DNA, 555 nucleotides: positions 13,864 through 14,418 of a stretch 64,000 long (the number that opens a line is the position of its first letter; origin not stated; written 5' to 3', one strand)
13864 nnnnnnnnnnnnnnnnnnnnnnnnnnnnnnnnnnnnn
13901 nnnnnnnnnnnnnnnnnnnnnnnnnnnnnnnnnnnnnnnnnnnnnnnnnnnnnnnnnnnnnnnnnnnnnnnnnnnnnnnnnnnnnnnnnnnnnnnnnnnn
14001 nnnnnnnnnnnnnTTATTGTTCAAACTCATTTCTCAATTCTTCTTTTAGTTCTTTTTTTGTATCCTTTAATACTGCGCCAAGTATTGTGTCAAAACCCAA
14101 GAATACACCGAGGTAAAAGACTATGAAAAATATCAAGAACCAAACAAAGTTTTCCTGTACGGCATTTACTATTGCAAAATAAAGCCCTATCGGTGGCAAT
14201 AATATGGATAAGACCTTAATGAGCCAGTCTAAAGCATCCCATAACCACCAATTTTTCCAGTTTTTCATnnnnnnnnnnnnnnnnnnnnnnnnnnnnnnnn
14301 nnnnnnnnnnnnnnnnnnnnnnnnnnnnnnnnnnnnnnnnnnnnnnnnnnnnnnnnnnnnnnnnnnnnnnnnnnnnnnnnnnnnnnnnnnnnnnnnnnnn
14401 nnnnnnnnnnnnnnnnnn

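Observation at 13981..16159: IS1595-family element with passenger genes, bounded by 33-bp inverted repeats and inserted 32 bp upstream of the nuclease/helicase operon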

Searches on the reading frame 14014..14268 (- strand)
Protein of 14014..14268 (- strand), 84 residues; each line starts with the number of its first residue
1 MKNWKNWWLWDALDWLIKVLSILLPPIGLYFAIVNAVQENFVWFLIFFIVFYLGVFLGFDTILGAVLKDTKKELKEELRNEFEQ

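Call 5: search_protein_families(library=pfam, proteins=[window:14014-14268:-], max_evalue=0.01)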
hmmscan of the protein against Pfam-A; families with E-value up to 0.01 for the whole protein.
window:14014-14268:- (84 aa): 0 families

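Call 35: search_protein_families(library=phrogs, proteins=[window:14014-14268:-], max_evalue=0.1)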
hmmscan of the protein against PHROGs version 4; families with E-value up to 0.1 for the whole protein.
window:14014-14268:- (84 aa): 0 families

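Call 36: search_protein_families(library=pfam, proteins=[window:14017-14268:-], max_evalue=10)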
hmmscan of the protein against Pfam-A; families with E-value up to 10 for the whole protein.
seq(84 aa): 5 families
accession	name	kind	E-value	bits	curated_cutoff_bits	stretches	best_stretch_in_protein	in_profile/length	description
PF11188.13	DUF2975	-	0.027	14.8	27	1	3-77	52-125/130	Protein of unknown function (DUF2975)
PF08285.16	DPM3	-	0.093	13.4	25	1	16-82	8-77/90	Dolichol-phosphate mannosyltransferase subunit 3 (DPM3)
PF20990.2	DUF2207_C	-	0.095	12.8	33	1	16-68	137-194/247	Predicted membrane protein (DUF2207) C-terminal domain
PF03395.19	Pox_P4A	-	0.2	9.7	25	1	14-50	6-42/882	Poxvirus P4A protein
PF02326.20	YMF19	-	1.4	10.2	22.6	1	41-61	12-29/84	Plant ATP synthase F0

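Call 41: search_protein_families(library=padloc, proteins=[window:14014-14268:-], max_evalue=0.01)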
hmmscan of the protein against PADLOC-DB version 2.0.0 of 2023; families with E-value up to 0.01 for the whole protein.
window:14014-14268:- (84 aa): 0 families

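Call 42: search_protein_families(library=ncbifam, proteins=[window:14014-14268:-], max_evalue=0.01)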
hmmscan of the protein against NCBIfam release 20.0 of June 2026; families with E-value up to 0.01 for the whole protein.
window:14014-14268:- (84 aa): 0 families

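Call 78: find_homologous_proteins(query=window:14014-14268:-, max_evalue=0.01)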
Query window:14014-14268:-: 2 candidates shared short words with the query, none scored E <= 0.01.
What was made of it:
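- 14014..14268 (-): ORF3, 84 aa, two predicted transmembrane segments; orphan ORF in the variable cargo slot. Its stop codon abuts the inner edge of the IR. No homologue among 5.8 billion proteins (call 78).
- Tried and rejected: None (call 78).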
